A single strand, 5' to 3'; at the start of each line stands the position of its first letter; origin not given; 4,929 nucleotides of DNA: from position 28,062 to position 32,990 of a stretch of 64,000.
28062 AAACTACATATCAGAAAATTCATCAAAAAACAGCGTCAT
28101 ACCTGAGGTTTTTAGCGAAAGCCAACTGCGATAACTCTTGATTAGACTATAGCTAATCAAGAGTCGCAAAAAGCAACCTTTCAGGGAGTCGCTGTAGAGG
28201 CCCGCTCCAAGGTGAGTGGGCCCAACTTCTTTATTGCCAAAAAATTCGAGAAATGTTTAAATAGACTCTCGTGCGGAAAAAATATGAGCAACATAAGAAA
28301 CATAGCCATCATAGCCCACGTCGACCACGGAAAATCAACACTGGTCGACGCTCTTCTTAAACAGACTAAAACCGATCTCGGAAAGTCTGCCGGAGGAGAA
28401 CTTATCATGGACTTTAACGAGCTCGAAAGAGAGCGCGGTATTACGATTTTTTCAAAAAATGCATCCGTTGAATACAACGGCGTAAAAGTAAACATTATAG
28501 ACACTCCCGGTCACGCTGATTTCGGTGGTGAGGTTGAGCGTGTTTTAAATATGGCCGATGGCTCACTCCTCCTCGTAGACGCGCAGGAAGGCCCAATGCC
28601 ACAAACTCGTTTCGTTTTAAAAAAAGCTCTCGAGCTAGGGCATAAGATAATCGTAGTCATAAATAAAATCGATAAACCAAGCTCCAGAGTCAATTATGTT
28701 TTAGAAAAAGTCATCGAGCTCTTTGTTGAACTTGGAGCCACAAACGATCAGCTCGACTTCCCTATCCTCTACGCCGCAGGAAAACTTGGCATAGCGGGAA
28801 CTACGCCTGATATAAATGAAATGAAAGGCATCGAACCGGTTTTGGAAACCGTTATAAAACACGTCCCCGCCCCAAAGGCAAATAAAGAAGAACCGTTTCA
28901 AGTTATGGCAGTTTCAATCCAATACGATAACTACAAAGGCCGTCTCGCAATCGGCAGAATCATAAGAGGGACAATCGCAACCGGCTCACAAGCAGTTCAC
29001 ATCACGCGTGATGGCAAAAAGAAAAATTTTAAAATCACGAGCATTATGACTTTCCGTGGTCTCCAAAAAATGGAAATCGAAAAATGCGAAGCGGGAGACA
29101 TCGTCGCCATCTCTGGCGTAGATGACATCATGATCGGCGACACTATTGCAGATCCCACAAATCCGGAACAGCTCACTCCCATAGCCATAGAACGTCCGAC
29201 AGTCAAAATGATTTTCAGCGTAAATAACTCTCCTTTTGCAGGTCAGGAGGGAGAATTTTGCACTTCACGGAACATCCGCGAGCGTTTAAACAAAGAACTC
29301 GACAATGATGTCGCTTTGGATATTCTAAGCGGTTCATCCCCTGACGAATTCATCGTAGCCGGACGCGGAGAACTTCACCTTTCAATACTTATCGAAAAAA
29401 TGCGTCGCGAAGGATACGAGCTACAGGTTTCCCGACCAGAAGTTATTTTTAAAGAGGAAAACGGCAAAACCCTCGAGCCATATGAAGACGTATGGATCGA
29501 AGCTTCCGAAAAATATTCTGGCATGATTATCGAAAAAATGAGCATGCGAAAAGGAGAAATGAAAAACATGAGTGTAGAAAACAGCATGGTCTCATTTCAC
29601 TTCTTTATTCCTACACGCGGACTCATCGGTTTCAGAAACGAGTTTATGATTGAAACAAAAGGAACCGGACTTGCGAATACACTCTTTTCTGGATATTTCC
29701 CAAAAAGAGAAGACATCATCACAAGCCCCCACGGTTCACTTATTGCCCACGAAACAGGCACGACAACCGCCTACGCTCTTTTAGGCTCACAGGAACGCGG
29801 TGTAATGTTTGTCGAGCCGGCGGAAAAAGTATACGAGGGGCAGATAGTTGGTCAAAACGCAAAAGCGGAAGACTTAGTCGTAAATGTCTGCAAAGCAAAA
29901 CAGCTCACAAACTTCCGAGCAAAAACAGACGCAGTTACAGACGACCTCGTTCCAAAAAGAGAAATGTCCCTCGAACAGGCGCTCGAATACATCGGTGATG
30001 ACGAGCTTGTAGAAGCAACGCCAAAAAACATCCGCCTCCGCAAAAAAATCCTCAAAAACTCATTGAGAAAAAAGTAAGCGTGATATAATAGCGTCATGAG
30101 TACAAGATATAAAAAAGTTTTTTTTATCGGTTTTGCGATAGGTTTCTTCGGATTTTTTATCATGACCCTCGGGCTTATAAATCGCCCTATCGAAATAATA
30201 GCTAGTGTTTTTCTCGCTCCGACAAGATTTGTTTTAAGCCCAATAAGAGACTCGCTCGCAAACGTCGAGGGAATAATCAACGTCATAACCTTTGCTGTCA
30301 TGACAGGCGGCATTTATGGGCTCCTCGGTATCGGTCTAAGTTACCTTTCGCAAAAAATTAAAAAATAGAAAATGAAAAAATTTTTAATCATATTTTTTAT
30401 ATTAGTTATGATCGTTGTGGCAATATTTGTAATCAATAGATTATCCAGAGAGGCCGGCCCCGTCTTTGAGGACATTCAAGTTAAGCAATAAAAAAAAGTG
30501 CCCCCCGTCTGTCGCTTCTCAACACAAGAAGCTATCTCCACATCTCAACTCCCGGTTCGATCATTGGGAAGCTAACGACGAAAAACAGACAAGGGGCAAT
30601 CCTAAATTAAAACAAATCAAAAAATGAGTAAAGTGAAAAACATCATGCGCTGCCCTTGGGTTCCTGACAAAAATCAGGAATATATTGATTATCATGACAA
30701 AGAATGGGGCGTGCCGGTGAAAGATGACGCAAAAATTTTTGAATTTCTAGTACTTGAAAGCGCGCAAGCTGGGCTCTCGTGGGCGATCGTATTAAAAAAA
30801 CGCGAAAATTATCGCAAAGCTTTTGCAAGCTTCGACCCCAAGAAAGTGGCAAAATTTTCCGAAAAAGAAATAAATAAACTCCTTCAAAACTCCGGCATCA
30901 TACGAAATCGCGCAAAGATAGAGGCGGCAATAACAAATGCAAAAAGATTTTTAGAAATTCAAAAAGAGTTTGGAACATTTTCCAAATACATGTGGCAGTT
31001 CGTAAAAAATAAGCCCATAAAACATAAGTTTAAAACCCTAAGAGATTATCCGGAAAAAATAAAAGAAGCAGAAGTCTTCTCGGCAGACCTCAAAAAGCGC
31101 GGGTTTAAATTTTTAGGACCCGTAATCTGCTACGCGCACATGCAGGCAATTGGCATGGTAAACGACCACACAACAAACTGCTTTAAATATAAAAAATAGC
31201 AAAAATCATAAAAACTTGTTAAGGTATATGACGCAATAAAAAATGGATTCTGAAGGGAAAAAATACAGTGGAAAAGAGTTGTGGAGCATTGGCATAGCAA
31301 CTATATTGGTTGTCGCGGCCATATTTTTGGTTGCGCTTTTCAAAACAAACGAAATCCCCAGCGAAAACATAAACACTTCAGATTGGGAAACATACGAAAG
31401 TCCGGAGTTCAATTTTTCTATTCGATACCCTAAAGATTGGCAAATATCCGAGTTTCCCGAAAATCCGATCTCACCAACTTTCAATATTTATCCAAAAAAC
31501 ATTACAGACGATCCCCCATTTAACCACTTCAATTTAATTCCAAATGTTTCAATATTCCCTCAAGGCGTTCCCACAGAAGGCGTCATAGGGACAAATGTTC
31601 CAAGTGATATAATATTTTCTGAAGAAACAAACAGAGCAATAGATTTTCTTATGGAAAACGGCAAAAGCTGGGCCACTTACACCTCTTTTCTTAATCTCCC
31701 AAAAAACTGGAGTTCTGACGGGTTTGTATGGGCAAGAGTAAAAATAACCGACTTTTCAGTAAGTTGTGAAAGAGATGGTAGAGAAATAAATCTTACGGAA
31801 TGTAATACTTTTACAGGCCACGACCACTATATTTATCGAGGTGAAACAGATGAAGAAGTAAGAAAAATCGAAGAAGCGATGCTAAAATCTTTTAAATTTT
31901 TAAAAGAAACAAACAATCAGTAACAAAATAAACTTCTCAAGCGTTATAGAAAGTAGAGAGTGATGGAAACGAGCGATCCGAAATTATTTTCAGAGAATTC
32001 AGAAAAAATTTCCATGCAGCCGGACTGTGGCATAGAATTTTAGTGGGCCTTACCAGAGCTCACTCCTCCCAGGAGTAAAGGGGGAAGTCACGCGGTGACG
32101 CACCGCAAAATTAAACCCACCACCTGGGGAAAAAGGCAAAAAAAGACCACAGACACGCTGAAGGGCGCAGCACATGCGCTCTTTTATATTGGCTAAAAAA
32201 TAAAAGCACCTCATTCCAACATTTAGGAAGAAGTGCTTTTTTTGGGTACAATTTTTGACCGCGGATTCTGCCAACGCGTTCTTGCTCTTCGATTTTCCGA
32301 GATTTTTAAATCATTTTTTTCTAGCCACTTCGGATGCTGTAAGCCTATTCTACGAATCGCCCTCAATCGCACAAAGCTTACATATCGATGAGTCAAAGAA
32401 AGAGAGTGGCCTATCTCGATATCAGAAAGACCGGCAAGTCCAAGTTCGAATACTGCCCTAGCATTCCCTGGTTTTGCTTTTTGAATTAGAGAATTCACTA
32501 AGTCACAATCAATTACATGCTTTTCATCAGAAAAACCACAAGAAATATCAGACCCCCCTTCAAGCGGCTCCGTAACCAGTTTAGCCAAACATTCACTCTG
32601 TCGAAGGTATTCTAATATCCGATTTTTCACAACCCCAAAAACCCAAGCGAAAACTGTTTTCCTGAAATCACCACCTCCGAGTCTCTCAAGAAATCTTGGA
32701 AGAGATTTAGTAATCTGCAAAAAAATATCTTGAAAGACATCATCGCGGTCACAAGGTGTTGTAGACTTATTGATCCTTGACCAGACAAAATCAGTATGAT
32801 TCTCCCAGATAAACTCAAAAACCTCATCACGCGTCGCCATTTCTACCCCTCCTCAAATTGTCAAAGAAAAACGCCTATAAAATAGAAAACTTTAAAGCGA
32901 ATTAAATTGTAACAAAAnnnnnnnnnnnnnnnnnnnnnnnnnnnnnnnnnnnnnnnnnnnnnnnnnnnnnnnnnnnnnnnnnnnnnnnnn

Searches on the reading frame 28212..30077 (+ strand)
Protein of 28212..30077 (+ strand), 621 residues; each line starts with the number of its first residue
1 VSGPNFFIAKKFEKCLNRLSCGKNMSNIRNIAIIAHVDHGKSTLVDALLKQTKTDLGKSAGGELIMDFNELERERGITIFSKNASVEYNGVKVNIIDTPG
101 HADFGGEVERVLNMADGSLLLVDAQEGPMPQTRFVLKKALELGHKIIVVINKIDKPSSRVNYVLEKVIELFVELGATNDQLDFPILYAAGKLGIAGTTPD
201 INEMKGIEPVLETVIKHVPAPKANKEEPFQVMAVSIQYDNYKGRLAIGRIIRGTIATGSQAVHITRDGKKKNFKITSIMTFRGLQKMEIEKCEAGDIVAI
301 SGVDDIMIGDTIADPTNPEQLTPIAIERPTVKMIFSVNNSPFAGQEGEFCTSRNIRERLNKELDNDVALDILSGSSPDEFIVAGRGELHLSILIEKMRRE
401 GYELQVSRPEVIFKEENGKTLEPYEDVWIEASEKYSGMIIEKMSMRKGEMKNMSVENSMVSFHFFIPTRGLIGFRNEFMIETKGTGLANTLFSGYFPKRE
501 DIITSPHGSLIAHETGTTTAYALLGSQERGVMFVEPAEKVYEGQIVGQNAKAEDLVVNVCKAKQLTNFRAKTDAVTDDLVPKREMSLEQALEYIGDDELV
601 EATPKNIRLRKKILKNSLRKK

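Call 23: search_protein_families(library=pfam, proteins=[window:28212-30077:+], max_evalue=0.001)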
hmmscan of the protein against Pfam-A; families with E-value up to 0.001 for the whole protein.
window:28212-30077:+ (621 aa): 8 families
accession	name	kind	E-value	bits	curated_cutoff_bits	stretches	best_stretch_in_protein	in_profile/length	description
PF00009.33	GTP_EFTU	-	7.4e-55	185.9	26.5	1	27-219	2-187/188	Elongation factor Tu GTP binding domain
PF21018.2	BipA_C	-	3.7e-44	149.4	23.8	1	508-615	2-109/110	TypA/BipA C-terminal domain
PF00679.30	EFG_C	-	1.7e-17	63.7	27.9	1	420-502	2-85/89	Elongation factor G C-terminus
PF03144.31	GTP_EFTU_D2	-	3e-13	50.4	30.3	1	243-313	1-73/73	Elongation factor Tu domain 2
PF22042.2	EF-G_D2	-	4.7e-13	49.5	27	1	228-313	1-82/84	Elongation factor G domain 2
PF01926.29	MMR_HSR1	-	9.4e-08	32.6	21.9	1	31-152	2-113/113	50S ribosome-binding GTPase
PF14492.12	EFG_III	-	2.8e-06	27.7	27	1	354-404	20-71/75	Elongation Factor G, domain III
PF00735.24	Septin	-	0.00077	19.2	26.2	0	31-104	7-75/280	Septin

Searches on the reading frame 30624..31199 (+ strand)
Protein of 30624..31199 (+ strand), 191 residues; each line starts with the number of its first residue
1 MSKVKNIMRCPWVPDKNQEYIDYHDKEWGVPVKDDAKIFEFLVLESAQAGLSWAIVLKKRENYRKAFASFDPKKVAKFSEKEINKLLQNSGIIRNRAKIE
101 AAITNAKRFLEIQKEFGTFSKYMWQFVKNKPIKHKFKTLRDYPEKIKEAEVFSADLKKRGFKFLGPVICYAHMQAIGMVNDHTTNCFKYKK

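Call 61: search_protein_families(library=pfam, proteins=[window:30624-31199:+], max_evalue=0.001)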
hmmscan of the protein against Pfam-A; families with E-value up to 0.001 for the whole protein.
window:30624-31199:+ (191 aa): 1 family
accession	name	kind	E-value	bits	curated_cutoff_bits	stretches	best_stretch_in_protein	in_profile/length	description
PF03352.18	Adenine_glyco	-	1e-80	270.2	25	1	16-188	4-176/177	Methyladenine glycosylase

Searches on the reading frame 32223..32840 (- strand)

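Call 61: search_protein_families(library=pfam, proteins=[window:32223-32840:-], max_evalue=0.001)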
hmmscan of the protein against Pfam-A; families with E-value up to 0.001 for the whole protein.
window:32223-32840:- (205 aa): 1 family
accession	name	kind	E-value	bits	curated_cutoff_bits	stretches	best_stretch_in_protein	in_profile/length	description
PF04542.20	Sigma70_r2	-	0.00041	20.5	24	0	29-81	20-67/71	Sigma-70 region 2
